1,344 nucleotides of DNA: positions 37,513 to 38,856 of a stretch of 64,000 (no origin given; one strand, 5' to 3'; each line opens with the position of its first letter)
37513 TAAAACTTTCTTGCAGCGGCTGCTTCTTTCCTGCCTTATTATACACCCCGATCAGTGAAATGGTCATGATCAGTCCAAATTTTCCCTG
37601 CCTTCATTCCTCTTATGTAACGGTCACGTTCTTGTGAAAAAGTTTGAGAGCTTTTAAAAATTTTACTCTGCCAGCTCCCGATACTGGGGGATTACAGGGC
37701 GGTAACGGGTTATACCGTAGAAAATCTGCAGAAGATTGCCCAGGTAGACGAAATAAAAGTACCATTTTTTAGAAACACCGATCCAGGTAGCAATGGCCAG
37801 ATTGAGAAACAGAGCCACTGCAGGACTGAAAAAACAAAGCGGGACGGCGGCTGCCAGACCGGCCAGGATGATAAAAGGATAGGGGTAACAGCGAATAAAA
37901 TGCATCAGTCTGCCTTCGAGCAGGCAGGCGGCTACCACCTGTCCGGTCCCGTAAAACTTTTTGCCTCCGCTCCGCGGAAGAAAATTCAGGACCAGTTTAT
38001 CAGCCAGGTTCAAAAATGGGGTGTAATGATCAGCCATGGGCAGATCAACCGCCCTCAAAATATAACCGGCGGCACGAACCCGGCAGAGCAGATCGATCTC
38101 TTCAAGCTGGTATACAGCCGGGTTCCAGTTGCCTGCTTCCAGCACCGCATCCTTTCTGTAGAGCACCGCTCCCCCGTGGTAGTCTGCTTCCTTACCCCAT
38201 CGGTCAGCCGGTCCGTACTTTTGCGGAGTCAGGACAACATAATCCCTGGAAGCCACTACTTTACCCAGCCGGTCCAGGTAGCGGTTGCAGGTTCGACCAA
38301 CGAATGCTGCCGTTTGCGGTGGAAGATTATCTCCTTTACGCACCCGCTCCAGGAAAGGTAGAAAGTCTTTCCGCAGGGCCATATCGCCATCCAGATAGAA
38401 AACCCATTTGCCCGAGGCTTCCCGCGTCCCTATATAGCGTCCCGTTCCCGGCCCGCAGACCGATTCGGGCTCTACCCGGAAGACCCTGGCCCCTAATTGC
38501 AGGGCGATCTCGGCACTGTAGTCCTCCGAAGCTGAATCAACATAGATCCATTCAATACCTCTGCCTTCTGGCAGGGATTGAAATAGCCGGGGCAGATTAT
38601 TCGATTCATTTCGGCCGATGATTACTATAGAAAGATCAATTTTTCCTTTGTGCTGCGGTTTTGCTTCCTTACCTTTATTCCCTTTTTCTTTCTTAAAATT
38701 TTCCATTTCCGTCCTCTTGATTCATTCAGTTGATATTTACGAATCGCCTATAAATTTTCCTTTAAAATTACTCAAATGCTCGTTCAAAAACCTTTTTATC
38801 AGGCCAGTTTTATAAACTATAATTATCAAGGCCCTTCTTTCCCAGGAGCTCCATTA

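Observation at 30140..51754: Eight copies of a conserved 28-bp element at gene junctions throughout the glycan locus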

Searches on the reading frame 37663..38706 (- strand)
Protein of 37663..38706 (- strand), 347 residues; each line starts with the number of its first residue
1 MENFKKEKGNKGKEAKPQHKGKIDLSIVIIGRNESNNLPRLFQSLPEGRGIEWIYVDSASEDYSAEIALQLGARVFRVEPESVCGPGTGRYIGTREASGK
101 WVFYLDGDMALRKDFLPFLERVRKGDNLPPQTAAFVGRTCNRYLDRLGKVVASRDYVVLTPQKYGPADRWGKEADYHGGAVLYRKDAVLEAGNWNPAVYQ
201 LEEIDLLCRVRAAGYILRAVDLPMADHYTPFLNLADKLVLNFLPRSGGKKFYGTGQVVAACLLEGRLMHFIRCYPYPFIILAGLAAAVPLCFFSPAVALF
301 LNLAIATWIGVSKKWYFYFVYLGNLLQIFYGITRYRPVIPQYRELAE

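Call 7: search_protein_families(library=pfam, proteins=[window:37663-38706:-])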
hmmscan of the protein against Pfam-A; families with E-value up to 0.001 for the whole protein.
window:37663-38706:- (347 aa): 1 family
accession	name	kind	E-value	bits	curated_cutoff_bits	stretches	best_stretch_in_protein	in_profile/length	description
PF00535.33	Glycos_transf_2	-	2.9e-13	50.5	23.3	1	26-188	1-164/168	Glycosyl transferase family 2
